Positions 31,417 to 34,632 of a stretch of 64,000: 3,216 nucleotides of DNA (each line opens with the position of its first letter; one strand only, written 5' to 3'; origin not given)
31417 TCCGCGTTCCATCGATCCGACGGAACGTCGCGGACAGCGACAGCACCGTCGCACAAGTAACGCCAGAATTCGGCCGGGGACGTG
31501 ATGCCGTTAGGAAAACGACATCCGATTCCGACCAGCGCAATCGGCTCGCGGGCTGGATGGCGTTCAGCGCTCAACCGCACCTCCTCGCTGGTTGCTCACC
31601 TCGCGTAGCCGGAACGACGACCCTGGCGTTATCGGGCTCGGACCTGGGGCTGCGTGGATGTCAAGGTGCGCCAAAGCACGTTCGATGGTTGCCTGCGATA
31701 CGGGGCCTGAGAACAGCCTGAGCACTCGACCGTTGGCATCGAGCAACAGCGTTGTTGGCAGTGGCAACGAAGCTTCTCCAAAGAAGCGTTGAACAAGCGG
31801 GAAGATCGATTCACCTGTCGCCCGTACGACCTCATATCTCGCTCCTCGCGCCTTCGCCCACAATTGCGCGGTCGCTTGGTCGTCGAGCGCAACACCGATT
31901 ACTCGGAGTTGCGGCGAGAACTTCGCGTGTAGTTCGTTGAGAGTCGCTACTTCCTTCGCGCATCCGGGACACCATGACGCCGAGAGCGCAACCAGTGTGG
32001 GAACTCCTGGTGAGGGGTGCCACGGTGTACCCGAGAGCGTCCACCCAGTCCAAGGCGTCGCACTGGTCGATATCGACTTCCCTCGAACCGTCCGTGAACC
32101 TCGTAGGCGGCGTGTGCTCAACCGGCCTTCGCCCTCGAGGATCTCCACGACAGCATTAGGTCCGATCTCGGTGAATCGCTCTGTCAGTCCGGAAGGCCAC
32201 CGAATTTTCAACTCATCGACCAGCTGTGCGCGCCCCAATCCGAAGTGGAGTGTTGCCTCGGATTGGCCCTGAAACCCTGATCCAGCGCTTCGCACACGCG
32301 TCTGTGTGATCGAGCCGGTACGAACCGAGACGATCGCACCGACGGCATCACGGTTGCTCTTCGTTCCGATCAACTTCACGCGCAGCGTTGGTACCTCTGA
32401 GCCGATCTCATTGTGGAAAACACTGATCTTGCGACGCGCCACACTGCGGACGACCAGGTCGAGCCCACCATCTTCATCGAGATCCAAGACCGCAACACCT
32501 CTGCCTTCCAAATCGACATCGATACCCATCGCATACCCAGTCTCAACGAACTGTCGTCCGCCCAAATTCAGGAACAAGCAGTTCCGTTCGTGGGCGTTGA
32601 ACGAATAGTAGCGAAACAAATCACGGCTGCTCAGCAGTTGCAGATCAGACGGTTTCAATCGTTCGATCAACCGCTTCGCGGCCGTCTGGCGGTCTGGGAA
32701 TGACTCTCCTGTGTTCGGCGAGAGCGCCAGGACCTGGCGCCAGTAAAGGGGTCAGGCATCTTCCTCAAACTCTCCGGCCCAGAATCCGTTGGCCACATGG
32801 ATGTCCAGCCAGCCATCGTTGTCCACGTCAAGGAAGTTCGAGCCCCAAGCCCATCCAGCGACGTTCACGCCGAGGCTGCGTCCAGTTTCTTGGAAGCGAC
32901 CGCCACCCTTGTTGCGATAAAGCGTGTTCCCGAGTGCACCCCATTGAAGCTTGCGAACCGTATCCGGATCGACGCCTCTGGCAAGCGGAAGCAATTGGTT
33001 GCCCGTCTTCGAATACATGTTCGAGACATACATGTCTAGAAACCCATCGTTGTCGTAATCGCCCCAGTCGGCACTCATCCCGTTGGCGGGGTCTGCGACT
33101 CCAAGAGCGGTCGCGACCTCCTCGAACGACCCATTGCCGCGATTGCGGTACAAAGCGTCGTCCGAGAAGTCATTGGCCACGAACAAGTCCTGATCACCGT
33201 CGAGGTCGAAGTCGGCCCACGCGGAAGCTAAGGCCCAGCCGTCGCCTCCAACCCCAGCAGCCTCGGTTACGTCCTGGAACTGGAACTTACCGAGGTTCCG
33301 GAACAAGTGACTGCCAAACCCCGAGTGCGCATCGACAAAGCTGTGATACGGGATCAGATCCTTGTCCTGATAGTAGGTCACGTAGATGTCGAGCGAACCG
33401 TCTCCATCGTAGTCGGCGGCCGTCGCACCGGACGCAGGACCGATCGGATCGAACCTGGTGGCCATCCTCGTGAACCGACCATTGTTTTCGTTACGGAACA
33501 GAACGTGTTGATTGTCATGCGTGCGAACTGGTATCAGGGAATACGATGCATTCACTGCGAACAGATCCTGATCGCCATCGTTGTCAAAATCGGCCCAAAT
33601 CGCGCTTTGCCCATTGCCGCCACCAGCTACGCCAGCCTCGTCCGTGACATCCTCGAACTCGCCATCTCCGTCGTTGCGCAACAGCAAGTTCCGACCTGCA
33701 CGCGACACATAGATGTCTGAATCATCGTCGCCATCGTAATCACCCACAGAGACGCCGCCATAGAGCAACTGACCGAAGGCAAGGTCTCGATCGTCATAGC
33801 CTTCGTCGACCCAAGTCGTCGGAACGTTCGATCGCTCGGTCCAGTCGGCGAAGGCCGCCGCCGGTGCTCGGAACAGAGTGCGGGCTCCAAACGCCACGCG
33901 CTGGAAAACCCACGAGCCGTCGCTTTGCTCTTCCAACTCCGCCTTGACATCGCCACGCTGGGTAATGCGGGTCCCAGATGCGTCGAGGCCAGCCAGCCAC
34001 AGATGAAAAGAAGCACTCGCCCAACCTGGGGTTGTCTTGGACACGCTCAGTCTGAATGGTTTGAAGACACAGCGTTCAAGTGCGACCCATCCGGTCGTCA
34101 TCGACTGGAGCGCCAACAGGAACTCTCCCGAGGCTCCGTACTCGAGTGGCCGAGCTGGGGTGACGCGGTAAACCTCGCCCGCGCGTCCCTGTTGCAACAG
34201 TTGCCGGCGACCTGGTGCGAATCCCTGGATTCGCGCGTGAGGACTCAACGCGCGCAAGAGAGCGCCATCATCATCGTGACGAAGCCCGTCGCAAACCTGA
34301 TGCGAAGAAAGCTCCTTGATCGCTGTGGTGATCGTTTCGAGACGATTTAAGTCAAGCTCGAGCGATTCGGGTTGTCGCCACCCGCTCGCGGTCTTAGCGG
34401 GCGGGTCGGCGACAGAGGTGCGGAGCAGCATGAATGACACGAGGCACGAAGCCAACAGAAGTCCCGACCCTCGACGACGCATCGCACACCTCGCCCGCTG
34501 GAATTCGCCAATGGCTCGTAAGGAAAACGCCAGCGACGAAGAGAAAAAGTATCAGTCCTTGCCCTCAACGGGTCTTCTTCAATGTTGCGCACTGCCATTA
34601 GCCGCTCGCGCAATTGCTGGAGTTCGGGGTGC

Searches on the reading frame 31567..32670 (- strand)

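Call 29: search_protein_families(library=pfam, proteins=[window:31567-32670:-], max_evalue=0.0001)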
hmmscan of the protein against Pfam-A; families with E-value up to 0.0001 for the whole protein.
window:31567-32670:- (368 aa): 4 families
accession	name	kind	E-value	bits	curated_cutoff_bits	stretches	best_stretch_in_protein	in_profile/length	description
PF07593.17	UnbV_ASPIC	-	2.7e-19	69.2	23.4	1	109-174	1-66/68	ASPIC and UnbV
PF00578.27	AhpC-TSA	-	7.2e-10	39.3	26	1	226-316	29-121/124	AhpC/TSA family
PF08534.16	Redoxin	-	7.7e-06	26.2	26.6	1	225-327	31-142/148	Redoxin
PF13905.12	Thioredoxin_8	-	1e-05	26.2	27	1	224-316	3-94/94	Thioredoxin-like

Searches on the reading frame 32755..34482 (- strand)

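Call 29: search_protein_families(library=pfam, proteins=[window:32755-34482:-], max_evalue=0.0001)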
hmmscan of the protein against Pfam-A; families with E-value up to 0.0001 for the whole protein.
window:32755-34482:- (576 aa): 2 families
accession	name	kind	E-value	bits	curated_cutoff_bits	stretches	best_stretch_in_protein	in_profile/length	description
PF13517.12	FG-GAP_3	-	6.9e-43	145.5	26.9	5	424-486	1-61/61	FG-GAP-like repeat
PF01839.29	FG-GAP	-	3.9e-16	59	22.1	0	468-492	2-26/37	FG-GAP repeat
